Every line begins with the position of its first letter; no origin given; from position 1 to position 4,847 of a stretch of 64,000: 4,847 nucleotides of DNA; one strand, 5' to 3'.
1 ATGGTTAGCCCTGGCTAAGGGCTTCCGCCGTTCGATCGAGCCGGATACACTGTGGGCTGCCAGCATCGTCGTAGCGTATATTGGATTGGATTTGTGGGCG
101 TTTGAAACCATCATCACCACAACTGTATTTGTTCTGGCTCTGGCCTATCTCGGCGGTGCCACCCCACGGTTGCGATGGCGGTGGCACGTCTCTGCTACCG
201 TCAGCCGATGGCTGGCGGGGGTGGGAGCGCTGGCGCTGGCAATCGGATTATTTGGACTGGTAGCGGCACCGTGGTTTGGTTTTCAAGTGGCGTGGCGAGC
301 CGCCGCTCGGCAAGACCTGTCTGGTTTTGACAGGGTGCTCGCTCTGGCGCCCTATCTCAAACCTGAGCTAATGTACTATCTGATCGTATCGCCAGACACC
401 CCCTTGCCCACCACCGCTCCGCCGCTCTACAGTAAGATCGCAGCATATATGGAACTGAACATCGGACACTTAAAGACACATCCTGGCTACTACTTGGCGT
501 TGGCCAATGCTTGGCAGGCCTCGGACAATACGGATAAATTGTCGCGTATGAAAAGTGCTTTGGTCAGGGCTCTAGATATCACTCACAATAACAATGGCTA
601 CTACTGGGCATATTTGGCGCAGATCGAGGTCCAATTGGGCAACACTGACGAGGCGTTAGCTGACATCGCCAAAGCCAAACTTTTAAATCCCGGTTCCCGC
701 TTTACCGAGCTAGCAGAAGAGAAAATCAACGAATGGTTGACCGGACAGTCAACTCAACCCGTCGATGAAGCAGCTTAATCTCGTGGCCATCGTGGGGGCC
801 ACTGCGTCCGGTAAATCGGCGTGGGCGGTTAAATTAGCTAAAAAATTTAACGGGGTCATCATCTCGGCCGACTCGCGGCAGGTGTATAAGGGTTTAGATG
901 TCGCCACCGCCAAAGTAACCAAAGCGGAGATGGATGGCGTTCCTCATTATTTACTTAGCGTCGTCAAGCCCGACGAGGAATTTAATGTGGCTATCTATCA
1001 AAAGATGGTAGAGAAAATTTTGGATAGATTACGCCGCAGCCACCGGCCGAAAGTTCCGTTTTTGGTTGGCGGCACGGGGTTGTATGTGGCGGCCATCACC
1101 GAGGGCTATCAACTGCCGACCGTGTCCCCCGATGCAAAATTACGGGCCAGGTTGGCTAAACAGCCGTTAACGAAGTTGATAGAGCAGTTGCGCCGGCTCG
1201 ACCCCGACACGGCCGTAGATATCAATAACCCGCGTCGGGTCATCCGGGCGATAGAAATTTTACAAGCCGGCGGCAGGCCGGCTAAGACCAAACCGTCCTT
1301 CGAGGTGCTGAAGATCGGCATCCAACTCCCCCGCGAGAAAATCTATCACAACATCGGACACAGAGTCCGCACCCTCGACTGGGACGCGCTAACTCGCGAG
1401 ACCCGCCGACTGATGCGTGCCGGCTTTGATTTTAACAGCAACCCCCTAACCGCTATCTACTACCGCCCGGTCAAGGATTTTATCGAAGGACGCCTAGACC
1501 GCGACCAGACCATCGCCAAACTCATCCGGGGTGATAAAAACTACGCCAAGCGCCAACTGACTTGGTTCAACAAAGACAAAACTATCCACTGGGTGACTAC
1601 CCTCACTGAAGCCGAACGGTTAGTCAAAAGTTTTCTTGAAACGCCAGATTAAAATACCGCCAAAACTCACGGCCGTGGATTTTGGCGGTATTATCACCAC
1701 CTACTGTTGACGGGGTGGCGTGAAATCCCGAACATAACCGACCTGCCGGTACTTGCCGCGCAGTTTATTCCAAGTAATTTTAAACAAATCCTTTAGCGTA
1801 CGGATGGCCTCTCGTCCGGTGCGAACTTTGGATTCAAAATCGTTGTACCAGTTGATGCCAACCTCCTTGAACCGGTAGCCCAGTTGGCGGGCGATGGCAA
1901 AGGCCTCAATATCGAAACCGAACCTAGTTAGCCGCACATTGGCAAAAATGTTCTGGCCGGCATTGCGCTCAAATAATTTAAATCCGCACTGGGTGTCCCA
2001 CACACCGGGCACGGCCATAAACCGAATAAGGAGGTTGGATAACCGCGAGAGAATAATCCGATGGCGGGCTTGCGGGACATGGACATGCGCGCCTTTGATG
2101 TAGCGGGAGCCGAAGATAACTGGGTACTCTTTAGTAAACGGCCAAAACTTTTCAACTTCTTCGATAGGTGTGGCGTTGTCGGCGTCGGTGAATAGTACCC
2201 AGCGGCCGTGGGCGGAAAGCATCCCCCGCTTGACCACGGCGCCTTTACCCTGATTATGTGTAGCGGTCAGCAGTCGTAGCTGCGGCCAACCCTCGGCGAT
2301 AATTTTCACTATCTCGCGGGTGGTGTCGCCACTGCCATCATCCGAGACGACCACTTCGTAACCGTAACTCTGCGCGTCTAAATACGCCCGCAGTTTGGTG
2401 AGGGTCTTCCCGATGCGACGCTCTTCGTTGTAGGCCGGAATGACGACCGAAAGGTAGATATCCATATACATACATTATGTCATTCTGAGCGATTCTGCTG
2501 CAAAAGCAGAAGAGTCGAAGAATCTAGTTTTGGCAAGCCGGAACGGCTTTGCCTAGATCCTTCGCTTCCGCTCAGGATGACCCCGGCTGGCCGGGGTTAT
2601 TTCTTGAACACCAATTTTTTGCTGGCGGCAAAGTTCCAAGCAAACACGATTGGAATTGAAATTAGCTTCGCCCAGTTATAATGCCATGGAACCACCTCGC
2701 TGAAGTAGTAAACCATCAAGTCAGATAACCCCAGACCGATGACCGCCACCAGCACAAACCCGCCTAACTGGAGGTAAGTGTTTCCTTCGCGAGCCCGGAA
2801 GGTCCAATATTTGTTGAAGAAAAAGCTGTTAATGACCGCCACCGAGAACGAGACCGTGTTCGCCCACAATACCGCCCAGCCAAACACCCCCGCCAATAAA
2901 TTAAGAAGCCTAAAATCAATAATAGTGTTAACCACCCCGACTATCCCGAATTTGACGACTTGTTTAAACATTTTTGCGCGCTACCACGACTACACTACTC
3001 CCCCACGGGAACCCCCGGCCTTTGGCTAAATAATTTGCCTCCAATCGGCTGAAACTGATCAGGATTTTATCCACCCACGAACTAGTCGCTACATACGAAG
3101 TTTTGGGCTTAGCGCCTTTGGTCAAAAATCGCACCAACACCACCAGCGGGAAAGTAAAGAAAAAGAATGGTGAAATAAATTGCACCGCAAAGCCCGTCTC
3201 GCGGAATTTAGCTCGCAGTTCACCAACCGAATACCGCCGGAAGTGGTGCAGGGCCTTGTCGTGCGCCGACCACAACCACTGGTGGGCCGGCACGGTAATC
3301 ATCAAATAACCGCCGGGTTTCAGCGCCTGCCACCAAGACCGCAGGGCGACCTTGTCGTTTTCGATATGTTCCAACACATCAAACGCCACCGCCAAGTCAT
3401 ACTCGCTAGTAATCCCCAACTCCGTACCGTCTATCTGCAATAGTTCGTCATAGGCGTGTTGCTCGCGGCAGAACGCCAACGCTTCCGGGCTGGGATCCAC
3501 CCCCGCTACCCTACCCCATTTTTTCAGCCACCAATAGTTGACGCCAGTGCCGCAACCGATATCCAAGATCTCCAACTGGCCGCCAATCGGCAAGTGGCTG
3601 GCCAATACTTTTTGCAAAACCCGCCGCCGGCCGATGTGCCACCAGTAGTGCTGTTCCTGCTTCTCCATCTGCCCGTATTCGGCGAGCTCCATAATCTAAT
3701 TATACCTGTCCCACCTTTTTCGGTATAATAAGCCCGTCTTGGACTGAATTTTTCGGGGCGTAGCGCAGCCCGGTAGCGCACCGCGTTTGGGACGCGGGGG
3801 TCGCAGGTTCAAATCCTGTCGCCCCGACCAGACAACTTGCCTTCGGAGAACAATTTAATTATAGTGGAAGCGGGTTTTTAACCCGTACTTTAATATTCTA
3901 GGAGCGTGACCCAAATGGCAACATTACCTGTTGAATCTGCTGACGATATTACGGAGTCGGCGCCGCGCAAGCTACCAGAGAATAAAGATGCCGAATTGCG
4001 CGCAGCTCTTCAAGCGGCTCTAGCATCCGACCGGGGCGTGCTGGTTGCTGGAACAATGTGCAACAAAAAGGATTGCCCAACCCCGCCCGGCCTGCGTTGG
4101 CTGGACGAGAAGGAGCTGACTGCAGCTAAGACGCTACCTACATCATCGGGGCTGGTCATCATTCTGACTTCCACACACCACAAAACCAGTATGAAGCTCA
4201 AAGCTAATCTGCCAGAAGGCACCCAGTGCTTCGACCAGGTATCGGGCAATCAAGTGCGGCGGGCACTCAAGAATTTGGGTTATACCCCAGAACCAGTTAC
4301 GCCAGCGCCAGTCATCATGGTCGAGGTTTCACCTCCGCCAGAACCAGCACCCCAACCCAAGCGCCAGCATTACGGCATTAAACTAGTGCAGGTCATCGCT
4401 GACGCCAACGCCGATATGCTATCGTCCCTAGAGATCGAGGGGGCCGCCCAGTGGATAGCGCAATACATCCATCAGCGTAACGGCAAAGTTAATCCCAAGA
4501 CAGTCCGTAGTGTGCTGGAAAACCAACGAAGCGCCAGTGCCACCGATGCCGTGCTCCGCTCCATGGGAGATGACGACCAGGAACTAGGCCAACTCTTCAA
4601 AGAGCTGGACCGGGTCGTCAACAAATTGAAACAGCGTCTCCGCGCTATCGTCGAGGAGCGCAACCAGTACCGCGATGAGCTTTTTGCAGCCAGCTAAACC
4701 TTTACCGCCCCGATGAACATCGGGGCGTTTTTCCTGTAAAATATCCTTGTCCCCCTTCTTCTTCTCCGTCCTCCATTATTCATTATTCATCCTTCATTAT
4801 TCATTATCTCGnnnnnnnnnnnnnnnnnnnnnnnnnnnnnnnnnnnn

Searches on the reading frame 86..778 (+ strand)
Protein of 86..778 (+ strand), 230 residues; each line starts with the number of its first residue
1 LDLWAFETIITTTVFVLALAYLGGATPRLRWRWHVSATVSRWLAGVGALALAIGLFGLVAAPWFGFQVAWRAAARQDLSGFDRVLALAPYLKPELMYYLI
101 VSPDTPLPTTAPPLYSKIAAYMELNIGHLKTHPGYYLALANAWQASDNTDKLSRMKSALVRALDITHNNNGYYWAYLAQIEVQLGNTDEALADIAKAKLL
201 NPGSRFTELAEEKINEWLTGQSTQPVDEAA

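Call 24: search_protein_families(library=pfam, proteins=[window:86-778:+], max_evalue=0.001)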
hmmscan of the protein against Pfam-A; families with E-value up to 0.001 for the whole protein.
window:86-778:+ (230 aa): 1 family
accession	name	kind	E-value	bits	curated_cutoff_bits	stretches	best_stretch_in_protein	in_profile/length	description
PF07719.23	TPR_2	-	0.00067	20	27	0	172-203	2-33/34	Tetratricopeptide repeat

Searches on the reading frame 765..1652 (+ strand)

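Call 24: search_protein_families(library=pfam, proteins=[window:765-1652:+], max_evalue=0.001)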
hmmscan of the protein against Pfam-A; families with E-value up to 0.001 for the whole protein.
window:765-1652:+ (295 aa): 3 families
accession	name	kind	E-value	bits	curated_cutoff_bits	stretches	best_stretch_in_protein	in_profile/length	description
PF01715.23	IPPT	-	7e-58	196.6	23.6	1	39-270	1-242/243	IPP transferase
PF01745.22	IPT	-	2.4e-07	30.9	20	1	5-59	2-56/233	Isopentenyl transferase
PF13671.12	AAA_33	-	0.00017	22.4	27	1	6-39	1-35/143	AAA domain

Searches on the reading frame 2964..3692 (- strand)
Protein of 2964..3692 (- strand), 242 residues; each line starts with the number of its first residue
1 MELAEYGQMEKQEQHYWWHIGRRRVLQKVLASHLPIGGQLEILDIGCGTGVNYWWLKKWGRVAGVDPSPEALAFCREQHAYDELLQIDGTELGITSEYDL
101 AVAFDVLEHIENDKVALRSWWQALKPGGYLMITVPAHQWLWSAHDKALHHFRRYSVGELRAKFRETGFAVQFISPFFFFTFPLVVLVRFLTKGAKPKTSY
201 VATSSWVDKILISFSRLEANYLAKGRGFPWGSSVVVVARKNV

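Call 8: search_protein_families(library=ncbifam, proteins=[window:2964-3692:-], max_evalue=0.001)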
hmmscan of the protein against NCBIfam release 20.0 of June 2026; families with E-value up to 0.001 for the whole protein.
window:2964-3692:- (242 aa): 19 families
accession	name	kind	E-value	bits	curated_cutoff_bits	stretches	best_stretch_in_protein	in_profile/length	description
NF045667.1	MTase_DVU1556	equivalog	8.3e-12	45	155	1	33-171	17-163/213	DVU_1556 family methyltransferase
TIGR01983.1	UbiG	equivalog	3e-11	43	102.95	1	39-133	50-152/228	bifunctional 2-polyprenyl-6-hydroxyphenol methylase/3-demethylubiquinol 3-O-methyltransferase UbiG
TIGR02072.1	BioC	equivalog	4.6e-10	39.7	184.95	1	39-145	35-145/244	malonyl-ACP O-methyltransferase BioC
NF043040.1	corrin_prot_MT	hypoth_equivalog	3.4e-09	36.4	180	1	20-133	24-148/216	corrinoid protein-associated methyltransferase CpaM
NF007610.0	PRK10258.1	equivalog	1.2e-08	34.6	342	1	14-138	18-144/251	malonyl-ACP O-methyltransferase BioC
NF010703.0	PRK14103.1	equivalog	1e-07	31.7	320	1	14-136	5-128/256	trans-aconitate 2-methyltransferase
TIGR01934.1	MenG_MenH_UbiE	subfamily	5.8e-07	29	158.35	1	24-133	25-142/223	ubiquinone/menaquinone biosynthesis methyltransferase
NF041537.1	ArsM_AhpD_UU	exception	1.3e-06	27.5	510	1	40-133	78-181/345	arsenite methyltransferase/AhpD domain selenoprotein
NF041536.1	ArsM_DUF2284_UU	exception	6.3e-06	24.8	575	1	41-133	79-181/459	arsenite methyltransferase/DUF2284 domain selenoprotein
NF002463.0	PRK01683.1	equivalog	1.6e-05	24.6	297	1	23-136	17-132/258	trans-aconitate 2-methyltransferase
NF001244.0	PRK00216.1-5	equivalog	2.6e-05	23.6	216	1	39-132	50-153/236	bifunctional demethylmenaquinone methyltransferase/2-methoxy-6-polyprenyl-1,4-benzoquinol methylase UbiE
NF008992.0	PRK12335.1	equivalog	3.7e-05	23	303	1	38-135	122-226/289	SAM-dependent methyltransferase TehB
NF047649.1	MTase_UXPK_star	exception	4.3e-05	22.7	460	1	41-133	80-182/283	methyltransferase/UXPK-star double selenoprotein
TIGR02021.1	BchM-ChlM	equivalog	6.7e-05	22.4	158.9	1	28-115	43-136/218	magnesium protoporphyrin IX methyltransferase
NF008405.0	PRK11207.1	equivalog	8e-05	22.2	218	1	41-133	33-133/198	tellurite resistance methyltransferase TehB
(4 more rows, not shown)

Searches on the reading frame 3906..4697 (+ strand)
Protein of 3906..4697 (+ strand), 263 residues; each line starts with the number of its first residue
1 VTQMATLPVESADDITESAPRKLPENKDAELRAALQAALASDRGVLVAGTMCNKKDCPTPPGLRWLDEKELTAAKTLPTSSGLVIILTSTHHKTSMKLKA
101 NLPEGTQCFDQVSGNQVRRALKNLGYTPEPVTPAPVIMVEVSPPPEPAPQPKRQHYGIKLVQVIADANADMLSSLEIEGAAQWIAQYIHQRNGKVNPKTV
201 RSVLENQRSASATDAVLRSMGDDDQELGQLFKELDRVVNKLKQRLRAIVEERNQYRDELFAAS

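Call 8: search_protein_families(library=ncbifam, proteins=[window:3906-4697:+], max_evalue=0.001)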
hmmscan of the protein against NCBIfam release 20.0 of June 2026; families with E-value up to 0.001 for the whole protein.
window:3906-4697:+ (263 aa): 0 families

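Call 24: search_protein_families(library=pfam, proteins=[window:3906-4697:+], max_evalue=0.001)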
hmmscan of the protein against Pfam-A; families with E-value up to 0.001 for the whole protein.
window:3906-4697:+ (263 aa): 0 families
